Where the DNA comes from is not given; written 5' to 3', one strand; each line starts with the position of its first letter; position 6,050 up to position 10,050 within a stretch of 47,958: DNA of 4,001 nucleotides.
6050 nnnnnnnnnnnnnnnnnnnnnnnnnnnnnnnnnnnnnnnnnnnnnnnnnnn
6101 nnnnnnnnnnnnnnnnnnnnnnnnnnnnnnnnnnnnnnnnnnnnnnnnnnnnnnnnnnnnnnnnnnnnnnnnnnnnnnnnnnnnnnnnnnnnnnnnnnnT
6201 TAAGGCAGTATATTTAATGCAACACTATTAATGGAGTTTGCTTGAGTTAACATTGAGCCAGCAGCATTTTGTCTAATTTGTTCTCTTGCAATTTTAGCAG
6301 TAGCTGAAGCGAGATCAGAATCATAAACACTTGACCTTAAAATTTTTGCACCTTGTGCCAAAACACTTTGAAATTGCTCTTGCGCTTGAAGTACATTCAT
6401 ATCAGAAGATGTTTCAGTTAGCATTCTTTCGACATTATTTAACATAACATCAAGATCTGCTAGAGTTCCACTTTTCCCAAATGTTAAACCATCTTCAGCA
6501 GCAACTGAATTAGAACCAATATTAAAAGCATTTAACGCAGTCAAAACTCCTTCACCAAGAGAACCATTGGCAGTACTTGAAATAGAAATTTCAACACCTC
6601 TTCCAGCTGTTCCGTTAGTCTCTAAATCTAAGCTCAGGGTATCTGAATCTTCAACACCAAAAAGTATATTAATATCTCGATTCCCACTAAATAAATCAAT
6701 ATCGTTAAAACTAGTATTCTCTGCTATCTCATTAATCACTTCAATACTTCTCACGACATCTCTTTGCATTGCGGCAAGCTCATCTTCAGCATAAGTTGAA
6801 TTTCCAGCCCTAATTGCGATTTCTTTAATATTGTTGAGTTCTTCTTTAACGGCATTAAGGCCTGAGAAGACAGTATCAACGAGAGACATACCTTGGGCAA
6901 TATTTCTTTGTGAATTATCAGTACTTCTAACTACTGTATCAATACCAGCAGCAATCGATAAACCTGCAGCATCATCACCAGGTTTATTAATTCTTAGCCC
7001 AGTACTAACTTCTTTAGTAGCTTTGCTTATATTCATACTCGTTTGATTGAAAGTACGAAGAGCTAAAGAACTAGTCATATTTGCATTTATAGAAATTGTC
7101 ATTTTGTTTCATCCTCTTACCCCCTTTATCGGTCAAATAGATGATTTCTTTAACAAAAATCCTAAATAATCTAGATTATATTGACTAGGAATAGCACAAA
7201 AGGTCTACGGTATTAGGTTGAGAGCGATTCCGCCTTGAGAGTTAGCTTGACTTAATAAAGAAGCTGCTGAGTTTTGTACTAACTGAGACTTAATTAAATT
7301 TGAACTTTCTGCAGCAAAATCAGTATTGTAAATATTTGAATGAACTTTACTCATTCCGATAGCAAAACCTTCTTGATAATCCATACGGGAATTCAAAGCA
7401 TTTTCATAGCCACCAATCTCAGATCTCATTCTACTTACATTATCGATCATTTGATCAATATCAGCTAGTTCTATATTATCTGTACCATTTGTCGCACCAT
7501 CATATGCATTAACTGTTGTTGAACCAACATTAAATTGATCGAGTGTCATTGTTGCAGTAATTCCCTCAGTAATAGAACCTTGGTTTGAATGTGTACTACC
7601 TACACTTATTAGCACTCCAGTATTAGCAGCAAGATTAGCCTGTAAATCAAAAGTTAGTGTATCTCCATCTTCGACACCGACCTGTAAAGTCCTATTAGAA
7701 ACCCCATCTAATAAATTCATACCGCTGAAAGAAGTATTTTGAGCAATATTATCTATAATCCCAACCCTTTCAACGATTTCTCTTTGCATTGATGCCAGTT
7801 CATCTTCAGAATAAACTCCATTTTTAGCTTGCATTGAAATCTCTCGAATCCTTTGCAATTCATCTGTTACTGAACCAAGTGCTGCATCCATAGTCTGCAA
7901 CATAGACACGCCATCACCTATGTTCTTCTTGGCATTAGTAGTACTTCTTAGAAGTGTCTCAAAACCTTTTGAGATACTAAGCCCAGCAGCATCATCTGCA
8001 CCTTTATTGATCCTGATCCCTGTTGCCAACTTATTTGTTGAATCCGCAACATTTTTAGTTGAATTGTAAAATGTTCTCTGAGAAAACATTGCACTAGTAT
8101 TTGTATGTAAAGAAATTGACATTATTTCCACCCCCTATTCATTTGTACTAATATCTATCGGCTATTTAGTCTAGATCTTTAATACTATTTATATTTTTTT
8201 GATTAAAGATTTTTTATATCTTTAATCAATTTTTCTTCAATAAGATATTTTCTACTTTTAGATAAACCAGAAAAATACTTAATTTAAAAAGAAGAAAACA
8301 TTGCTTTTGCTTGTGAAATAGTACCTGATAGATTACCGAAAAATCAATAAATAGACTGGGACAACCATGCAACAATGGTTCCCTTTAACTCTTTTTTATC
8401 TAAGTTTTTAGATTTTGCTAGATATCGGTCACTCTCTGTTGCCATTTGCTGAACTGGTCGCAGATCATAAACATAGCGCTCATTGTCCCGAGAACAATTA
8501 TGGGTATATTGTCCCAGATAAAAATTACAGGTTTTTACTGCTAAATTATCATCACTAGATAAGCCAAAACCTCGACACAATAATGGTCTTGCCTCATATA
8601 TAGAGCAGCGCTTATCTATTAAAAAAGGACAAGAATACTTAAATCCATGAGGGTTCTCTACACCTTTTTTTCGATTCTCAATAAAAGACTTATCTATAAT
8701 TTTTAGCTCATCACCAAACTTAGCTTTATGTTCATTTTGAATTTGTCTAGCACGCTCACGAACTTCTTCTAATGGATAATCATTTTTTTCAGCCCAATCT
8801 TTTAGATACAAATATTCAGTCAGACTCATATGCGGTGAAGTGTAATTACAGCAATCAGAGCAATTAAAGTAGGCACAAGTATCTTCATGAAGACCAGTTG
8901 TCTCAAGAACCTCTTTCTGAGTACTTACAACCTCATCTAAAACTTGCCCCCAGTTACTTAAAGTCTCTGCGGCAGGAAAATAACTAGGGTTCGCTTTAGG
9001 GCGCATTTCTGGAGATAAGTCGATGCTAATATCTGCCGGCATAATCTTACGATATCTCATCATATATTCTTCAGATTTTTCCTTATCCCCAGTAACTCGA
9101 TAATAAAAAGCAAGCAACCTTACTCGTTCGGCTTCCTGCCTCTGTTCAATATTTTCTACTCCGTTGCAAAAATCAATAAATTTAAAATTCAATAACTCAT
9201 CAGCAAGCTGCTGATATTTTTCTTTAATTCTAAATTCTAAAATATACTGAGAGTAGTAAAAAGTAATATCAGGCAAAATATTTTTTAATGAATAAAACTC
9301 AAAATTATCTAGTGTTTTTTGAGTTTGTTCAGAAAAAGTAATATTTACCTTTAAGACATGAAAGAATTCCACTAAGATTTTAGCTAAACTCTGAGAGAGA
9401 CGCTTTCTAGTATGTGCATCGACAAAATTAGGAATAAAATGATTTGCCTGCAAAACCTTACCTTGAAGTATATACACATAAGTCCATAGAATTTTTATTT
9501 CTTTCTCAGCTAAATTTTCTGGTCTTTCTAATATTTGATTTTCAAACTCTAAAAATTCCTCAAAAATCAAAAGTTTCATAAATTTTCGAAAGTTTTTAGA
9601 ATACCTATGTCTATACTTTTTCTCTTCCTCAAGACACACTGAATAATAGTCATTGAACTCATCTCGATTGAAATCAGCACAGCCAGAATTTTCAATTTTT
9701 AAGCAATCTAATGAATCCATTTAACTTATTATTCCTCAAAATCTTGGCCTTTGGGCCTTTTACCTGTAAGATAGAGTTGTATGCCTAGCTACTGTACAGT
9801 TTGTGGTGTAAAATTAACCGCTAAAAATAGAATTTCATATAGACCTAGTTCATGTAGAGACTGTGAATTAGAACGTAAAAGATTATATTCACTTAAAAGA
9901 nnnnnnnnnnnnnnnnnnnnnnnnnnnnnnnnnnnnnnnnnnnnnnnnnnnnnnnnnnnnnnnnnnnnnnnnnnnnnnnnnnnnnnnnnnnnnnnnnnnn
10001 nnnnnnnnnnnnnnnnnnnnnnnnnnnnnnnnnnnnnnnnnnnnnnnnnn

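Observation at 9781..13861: Tightly coupled five-gene secretin operon without any known pilus/T2SS partners: candidate undescribed secretin-associated (possibly DNA-handling) module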

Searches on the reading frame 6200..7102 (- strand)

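Call 9: search_protein_families(library=pfam, proteins=[window:6200-7102:-], max_evalue=0.001)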
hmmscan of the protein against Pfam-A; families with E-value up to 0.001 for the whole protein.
window:6200-7102:- (300 aa): 1 family
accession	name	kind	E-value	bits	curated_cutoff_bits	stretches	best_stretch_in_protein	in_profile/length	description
PF00669.25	Flagellin_N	-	4.9e-27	95.1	26.6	1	5-141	1-137/139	Bacterial flagellin N-terminal helical region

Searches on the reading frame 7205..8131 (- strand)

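Call 5: search_protein_families(library=pfam, proteins=[window:7205-8131:-], max_evalue=0.1)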
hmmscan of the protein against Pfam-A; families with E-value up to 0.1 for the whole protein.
window:7205-8131:- (308 aa): 3 families
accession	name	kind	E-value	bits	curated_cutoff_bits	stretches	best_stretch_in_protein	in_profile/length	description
PF00669.25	Flagellin_N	-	3.5e-29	102.1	26.6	1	9-144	2-137/139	Bacterial flagellin N-terminal helical region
PF00700.27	Flagellin_C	-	6.9e-10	39.6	23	1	223-306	2-85/86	Bacterial flagellin C-terminal helical region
PF17287.7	POTRA_3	-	0.016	15.1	27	1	218-237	28-47/56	POTRA domain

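Call 6: search_protein_families(library=ncbifam, proteins=[window:7205-8131:-], max_evalue=0.1)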
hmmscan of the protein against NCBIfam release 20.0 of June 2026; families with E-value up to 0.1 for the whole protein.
window:7205-8131:- (308 aa): 26 families (the best 25 are shown)
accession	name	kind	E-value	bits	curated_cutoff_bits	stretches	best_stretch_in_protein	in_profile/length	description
NF009444.0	PRK12802.1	equivalog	7.5e-49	166.7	332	2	4-171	1-171/282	flagellin domain-containing protein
NF006468.0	PRK08869.1-3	subfamily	5.7e-46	157.3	436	2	4-165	1-163/378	polar flagellin E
NF005294.0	PRK06819.1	subfamily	8.8e-45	153.8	387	2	8-211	5-206/376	FliC/FljB family flagellin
NF006466.0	PRK08869.1-1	subfamily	1.1e-43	150.2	426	2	4-165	1-163/377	flagellin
NF005953.0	PRK08026.1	subfamily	1.9e-39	136.6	619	2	8-174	5-170/548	FliC/FljB family flagellin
NF006470.0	PRK08869.1-5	equivalog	2.5e-39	135.6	423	2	8-170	4-167/388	flagellin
NF006469.0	PRK08869.1-4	equivalog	5.4e-39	134.6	627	2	4-165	1-163/377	flagellin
NF009448.0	PRK12806.1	equivalog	1.2e-38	133.1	531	2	7-218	4-214/475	flagellin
NF038071.1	lat_flg_LafA_2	exception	4e-38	131.4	365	1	4-307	1-283/284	lateral flagellin LafA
NF006467.0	PRK08869.1-2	subfamily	1.4e-35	123.2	443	2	7-225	4-217/400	flagellin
NF009446.0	PRK12804.1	subfamily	5.9e-35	121.2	352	1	30-306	25-299/301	flagellin Hag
NF009449.0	PRK12807.1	subfamily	3e-30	105.8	347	1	8-299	3-278/287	flagellin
NF033376.1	lat_flg_LafA_1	exception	3e-29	102.3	440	1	6-301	2-297/304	lateral flagellin LafA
TIGR02550.1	flagell_flgL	equivalog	6.8e-26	91.5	127.2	2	10-130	4-124/387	flagellar hook-associated protein FlgL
NF006264.0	PRK08411.1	subfamily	1.8e-23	83.1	729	2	4-207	1-206/572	flagellin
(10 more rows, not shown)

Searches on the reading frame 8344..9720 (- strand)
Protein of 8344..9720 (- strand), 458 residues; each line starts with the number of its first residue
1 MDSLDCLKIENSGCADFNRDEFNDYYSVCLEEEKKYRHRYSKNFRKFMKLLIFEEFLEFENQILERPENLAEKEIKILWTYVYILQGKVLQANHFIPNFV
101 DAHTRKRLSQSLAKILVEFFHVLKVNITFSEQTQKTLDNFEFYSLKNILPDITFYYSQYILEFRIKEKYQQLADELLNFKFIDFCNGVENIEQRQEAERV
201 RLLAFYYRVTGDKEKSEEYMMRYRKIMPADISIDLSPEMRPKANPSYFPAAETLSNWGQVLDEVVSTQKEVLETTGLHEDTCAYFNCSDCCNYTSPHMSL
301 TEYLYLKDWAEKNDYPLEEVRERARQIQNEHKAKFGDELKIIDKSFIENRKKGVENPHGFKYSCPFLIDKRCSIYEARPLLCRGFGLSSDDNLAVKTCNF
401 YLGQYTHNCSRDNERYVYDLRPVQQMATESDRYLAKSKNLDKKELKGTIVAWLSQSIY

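Call 5: search_protein_families(library=pfam, proteins=[window:8344-9720:-], max_evalue=0.1)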
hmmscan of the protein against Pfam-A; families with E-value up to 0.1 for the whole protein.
window:8344-9720:- (458 aa): 2 families
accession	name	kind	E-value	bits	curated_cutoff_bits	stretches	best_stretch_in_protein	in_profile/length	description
PF03692.20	CxxCxxCC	-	1e-05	26.5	23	1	282-388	2-72/85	Putative zinc- or iron-chelating domain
PF12257.13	IML1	-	0.041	13.4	26.2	1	19-116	147-238/286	Vacuolar membrane-associated protein Iml1, N-terminal domain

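Call 6: search_protein_families(library=ncbifam, proteins=[window:8344-9720:-], max_evalue=0.1)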
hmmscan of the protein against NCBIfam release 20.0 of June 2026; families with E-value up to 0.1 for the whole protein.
window:8344-9720:- (458 aa): 0 families

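Call 42: search_protein_families(library=phrogs, proteins=[window:8344-9720:-], max_evalue=0.01)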
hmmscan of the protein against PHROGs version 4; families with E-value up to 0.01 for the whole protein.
window:8344-9720:- (458 aa): 0 families

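Call 43: search_protein_families(library=padloc, proteins=[window:8344-9720:-], max_evalue=0.01)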
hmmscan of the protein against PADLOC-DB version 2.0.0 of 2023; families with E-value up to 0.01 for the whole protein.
window:8344-9720:- (458 aa): 0 families

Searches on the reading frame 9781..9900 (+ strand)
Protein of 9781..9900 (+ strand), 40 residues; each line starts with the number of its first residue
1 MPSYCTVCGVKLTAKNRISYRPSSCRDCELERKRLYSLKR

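Call 97: search_solved_structures(query=A7, max_evalue=10, show_alignments=3)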
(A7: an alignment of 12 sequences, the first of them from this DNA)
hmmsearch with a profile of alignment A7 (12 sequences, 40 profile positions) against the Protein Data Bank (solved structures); distinct sequences matched with E-value up to 10: 7.
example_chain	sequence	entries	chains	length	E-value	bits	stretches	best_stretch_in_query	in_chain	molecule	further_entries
2epq_A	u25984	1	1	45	0.089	15.5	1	4-21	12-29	POZ-, AT hook-, and zinc finger-containing protein 1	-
2m9a_A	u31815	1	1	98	0.33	13.7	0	4-18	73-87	E3 ubiquitin-protein ligase ZFP91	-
2yt9_A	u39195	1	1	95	0.52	13.1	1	4-21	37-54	zinc finger-containing protein 1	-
2yrk_A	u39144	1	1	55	0.92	12.3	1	4-18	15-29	Zinc finger homeobox protein 4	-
5yj3_C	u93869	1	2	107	1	12.2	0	3-14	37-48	Telomere zinc finger-associated protein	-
4v4c_B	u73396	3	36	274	1.2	11.9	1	14-29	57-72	Pyrogallol hydroxytransferase small subunit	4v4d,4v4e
6ml2_A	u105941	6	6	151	4.6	10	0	4-17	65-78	Zinc finger and BTB domain-containing protein 24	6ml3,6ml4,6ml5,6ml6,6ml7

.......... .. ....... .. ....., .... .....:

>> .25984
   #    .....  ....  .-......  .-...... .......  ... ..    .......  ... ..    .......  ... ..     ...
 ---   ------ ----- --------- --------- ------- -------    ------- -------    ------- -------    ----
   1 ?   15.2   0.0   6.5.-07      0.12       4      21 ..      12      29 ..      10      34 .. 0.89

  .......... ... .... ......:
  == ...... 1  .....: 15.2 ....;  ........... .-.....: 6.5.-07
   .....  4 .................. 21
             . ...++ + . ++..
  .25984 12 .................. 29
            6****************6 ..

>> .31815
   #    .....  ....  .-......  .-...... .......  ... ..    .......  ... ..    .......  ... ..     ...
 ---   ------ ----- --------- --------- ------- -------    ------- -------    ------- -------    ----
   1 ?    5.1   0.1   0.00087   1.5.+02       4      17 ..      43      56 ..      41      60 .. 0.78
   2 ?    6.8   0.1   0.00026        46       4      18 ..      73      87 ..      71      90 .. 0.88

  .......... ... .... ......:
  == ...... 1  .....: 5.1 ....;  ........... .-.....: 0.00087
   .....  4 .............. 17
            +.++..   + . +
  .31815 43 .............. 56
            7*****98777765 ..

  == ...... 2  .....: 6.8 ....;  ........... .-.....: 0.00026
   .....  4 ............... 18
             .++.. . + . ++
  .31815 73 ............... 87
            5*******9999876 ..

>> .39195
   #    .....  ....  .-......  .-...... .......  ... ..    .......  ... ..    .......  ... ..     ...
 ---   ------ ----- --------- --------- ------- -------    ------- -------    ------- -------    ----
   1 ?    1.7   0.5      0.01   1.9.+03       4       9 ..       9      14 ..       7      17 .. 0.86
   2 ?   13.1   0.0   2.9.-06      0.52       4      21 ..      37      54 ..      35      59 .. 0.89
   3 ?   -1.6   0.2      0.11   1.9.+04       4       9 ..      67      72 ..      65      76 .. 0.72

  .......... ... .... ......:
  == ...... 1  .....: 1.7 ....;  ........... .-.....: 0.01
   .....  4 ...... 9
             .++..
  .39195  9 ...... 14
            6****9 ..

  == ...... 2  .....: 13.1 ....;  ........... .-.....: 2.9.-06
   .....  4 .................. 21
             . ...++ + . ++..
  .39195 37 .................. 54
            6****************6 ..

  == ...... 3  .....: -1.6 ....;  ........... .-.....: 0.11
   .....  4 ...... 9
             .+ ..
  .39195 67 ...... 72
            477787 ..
